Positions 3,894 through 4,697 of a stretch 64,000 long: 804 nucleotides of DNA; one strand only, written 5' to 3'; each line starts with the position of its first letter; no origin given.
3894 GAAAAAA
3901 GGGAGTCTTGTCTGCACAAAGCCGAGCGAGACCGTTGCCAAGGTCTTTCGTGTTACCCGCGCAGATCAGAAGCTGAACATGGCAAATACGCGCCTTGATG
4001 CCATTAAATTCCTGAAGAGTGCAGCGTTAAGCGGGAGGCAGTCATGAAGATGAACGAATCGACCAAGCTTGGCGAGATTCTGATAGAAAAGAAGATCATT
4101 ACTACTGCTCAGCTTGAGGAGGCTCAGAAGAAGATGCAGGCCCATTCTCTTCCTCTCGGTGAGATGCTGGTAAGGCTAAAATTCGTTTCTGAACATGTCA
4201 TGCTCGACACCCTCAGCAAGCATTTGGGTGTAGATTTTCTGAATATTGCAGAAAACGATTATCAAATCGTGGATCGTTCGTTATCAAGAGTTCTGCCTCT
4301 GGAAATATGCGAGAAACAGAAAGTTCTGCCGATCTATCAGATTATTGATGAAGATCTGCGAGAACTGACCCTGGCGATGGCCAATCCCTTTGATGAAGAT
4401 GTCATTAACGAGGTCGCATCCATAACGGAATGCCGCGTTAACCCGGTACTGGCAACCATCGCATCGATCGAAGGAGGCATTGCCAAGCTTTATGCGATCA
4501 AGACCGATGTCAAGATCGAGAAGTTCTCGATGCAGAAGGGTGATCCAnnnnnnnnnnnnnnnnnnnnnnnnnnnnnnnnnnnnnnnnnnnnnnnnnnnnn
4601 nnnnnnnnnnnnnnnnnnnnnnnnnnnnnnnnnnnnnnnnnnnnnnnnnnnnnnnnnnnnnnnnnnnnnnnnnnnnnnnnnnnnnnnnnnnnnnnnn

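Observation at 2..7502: Sigma-less partner-switching module wired between a CheA-class kinase, an orphan PilB/GspE ATPase and an HPt-REC-REC-GGDEF cyclase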

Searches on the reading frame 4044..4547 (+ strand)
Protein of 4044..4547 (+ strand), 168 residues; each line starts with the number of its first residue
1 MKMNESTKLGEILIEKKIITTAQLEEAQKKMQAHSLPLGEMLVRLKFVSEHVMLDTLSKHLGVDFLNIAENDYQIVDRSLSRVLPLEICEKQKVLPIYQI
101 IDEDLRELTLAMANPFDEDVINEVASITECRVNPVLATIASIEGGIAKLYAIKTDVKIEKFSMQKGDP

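Call 29: find_related_loci(query=A1, collection=metagenome_contigs, flank=10000)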
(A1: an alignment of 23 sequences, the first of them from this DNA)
Query A1 (168 aa) in metagenome_contigs; peptide patterns used: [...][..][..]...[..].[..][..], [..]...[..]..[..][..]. (x = any residue, [..] = any of these).
600 stretches matched a pattern (row limit reached: there are more); 410 encode a relative of the query (tblastn E <= 1e-3); the best 80 are kept; 80 distinct loci.
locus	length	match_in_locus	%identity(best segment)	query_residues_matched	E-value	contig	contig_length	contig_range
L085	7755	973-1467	73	3-167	2e-78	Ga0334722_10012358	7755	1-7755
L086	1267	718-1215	67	2-167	1e-78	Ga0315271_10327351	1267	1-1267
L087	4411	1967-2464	59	2-167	1e-64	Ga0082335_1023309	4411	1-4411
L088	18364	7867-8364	58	2-167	4e-63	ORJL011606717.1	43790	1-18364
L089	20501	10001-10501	57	2-168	2e-62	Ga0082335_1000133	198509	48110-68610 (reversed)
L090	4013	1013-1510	55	2-167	3e-58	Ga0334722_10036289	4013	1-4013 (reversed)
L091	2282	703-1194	57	3-167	1e-58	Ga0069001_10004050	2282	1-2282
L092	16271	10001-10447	58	9-157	4e-57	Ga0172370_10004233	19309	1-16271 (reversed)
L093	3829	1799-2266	49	2-157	2e-46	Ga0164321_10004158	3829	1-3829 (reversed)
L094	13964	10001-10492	51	3-167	2e-54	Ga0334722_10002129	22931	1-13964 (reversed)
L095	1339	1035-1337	64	2-102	8e-42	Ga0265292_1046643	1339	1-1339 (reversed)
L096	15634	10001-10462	33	1-157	3e-23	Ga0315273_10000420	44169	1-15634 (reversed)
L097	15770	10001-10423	35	8-151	9e-23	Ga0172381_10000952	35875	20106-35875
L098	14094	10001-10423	35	8-151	7e-23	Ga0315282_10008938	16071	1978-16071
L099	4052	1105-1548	33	1-151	1e-22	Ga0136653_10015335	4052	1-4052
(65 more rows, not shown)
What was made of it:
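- Tried and rejected: A clade-specific N-domain alignment (A1) was then used for the metagenome scan (call 29).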

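Call 42: search_solved_structures(query=window:4044-4547:+, max_evalue=1, show_alignments=4)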
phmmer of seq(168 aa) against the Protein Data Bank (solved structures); distinct sequences matched with E-value up to 1: 16.
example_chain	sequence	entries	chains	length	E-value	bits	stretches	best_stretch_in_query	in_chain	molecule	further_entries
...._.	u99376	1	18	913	2e-13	53.8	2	8-150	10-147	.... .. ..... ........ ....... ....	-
3jc8_Ba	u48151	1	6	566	1.3e-12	51.1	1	6-153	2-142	Type IV-A pilus assembly ATPase PilB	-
6olj_C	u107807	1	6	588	5.7e-11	45.8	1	5-151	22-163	Type IV pilus biogenesis ATPase PilB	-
5tsg_B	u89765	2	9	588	5.7e-11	45.8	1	5-151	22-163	Type IV pilus biogenesis ATPase PilB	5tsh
5zfr_A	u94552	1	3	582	7.4e-11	45.4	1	5-151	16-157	Type IV pilus biogenesis ATPase PilB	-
9g1w_A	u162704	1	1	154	8e-07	32.4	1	7-150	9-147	Type IV pilus assembly ATPase PilB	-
5htl_A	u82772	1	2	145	6.5e-06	29.4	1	7-85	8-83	MSHA biogenesis protein MshE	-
8pdk_A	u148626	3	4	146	0.0048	20.1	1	6-71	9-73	c-di-GMP binding domain of the ATPase enzyme PilF | ATP-binding motif-containing protein pilF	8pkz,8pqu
9glg_A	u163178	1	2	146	0.0049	20.1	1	6-71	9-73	ATP-binding motif-containing protein pilF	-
6ejf_J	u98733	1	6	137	0.0052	20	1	6-71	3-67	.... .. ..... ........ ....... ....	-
9gl5_A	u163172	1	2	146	0.009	19.2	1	6-71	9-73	ATP-binding motif-containing protein pilF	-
8pfa_A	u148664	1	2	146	0.012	18.9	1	6-71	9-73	c-di-GMP binding domain of the ATPase enzyme PilF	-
8pe0_A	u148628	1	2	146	0.031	17.5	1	7-71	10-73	c-di-GMP binding domain of the ATPase enzyme PilF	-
6ejf_G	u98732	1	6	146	0.11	15.7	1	7-149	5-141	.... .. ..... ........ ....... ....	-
2d28_C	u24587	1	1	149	0.43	13.8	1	5-125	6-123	type II secretion ATPase XpsE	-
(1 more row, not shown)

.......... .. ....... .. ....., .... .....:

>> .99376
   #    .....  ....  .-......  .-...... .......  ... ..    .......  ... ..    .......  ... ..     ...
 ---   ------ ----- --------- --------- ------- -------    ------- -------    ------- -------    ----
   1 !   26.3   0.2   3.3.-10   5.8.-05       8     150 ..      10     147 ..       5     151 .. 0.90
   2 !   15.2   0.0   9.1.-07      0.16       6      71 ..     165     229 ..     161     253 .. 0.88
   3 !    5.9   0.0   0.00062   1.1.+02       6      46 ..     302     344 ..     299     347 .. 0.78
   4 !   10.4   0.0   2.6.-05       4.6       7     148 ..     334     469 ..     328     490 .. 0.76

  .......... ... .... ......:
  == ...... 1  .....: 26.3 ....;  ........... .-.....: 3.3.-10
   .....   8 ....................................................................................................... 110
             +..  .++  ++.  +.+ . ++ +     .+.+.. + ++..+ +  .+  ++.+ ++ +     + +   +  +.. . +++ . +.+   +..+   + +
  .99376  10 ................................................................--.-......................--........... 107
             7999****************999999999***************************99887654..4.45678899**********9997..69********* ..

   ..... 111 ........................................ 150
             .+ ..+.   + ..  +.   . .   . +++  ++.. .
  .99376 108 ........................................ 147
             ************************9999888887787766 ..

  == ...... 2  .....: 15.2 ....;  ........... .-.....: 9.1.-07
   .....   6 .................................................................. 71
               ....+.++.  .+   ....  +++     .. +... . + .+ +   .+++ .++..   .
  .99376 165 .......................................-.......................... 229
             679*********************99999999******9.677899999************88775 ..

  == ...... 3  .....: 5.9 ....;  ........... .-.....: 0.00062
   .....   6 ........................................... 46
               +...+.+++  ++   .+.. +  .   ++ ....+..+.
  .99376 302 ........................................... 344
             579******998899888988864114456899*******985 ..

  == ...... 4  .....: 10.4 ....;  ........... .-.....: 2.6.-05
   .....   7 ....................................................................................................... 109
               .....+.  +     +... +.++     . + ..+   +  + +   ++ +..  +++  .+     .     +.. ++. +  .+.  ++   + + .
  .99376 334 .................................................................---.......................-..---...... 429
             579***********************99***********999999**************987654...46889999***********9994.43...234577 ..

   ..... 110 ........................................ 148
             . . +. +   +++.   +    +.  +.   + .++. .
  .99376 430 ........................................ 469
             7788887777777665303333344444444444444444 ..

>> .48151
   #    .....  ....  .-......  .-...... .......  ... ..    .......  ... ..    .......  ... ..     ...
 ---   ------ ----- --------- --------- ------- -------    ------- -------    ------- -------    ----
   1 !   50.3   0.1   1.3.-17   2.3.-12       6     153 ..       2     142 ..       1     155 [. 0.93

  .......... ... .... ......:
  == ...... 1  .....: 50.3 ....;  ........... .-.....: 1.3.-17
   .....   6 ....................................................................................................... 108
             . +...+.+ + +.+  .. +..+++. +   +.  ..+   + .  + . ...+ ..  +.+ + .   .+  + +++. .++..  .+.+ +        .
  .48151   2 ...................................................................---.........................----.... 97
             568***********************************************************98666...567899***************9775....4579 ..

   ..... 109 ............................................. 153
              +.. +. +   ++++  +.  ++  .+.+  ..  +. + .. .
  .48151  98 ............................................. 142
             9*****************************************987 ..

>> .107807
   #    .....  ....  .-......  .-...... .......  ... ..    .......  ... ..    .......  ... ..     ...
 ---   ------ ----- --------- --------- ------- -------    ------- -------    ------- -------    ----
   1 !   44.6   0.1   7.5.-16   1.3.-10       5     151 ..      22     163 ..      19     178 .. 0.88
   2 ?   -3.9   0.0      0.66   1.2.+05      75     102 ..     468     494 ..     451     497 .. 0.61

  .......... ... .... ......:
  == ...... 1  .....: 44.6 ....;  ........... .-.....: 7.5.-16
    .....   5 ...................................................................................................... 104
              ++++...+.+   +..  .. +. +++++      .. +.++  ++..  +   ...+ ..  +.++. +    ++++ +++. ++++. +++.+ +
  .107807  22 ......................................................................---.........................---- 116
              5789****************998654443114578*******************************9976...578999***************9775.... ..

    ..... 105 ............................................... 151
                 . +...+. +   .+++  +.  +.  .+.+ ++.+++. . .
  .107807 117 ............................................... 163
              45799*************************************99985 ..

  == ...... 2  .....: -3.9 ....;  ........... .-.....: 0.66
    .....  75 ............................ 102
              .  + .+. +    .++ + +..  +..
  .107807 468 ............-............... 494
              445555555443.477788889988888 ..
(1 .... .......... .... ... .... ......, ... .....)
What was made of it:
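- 4065..4223 (+): Tandem 24-residue MshEN-like motifs (ATPase residues 8-31 and 37-60, 5-residue spacer) with substituted signature residues: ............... and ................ Alignments to PilB 3jc8/5tsg, PilF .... and MshE 5htl, call 42.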

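Call 64: search_protein_families(library=pfam, proteins=[L088:10194-12107:+, L088:12122-12661:+, L088:12739-13257:+, L088:13264-14970:+, L088:15029-16504:+, L088:16567-18294:+], max_evalue=0.001)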
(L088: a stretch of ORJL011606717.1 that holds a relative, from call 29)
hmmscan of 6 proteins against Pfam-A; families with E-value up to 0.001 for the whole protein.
L088:10194-12107:+ (638 aa): 1 family
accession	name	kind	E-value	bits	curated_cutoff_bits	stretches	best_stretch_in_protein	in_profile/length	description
PF11104.14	PilM_2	-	1.1e-07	31.6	27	0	333-425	247-337/340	Type IV pilus assembly protein PilM;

L088:12122-12661:+ (180 aa): 1 family
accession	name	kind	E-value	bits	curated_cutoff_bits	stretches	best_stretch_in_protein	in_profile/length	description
PF04350.18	PilO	-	8.4e-07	29.7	22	1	39-175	4-136/145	Pilus assembly protein, PilO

L088:12739-13257:+ (173 aa): 0 families

L088:13264-14970:+ (569 aa): 4 families
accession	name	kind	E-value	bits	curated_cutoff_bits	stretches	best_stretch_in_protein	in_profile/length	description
PF00263.26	Secretin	-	7.7e-45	153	27.5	1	393-550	1-168/169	Bacterial type II and III secretion system protein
PF03958.22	Secretin_N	-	1.3e-08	35.4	28.2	1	209-276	2-69/69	Bacterial type II/III secretion system short domain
PF21305.2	type_II_gspD_N0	-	1.4e-08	34.9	27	1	110-174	2-71/71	GspD-like, N0 domain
PF07660.19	STN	-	1.6e-05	25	28.4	1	130-166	2-41/52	Secretin and TonB N terminus short domain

L088:15029-16504:+ (492 aa): 4 families
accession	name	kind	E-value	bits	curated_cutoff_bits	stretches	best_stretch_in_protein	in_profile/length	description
PF13401.12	AAA_22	-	6e-19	69.1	27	1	43-181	4-130/130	AAA domain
PF01637.24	ATPase_2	-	1.9e-08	34.9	33.2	1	43-249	19-225/225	ATPase domain predominantly from Archaea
PF13191.12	AAA_16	-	2.8e-05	25.1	32.6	1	39-161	18-160/167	AAA ATPase domain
PF13173.12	AAA_14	-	0.00067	20.1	27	0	47-203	5-126/129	AAA domain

L088:16567-18294:+ (576 aa): 2 families
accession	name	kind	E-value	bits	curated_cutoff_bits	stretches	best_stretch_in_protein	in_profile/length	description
PF00437.27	T2SSE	-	6.8e-131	436.7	24.9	1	190-570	3-368/370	Type II/IV secretion system protein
PF05157.20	MshEN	-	5.1e-17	62.1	23.1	1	74-152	8-87/90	MshEN domain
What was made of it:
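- An MSHA-like cluster follows the module in L088 (call 64).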

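Call 84: search_protein_representatives(alignment_id=A1)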
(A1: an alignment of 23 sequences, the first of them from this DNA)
Query: 23 sequences, 166 profile positions. Proteins with E-value up to 0.001 (for the whole library): 23243; up to 1e-10: 7988; up to 1e-30: 83. The best 150 are listed.
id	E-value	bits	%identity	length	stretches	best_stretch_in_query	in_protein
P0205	3.1e-72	257.6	-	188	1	1-165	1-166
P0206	3.2e-70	251.1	-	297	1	1-166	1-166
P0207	2.9e-63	228.4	-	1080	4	3-151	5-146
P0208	4.7e-61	221.2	-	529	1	3-163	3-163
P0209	2.9e-59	215.4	-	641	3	4-154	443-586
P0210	2.0e-58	212.7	-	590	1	1-157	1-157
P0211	1.1e-57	210.3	-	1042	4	5-151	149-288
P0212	5.1e-56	204.8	-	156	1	1-153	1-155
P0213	4.8e-54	198.4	-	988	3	5-156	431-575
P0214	8.9e-53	194.3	-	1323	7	4-153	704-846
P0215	9.2e-52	191.0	-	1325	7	4-151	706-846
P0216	2.3e-49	183.2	-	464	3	5-155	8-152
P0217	4.0e-49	182.4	-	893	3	4-155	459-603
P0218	8.3e-48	178.1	-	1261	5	5-149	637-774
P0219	7.1e-46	171.9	-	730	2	1-155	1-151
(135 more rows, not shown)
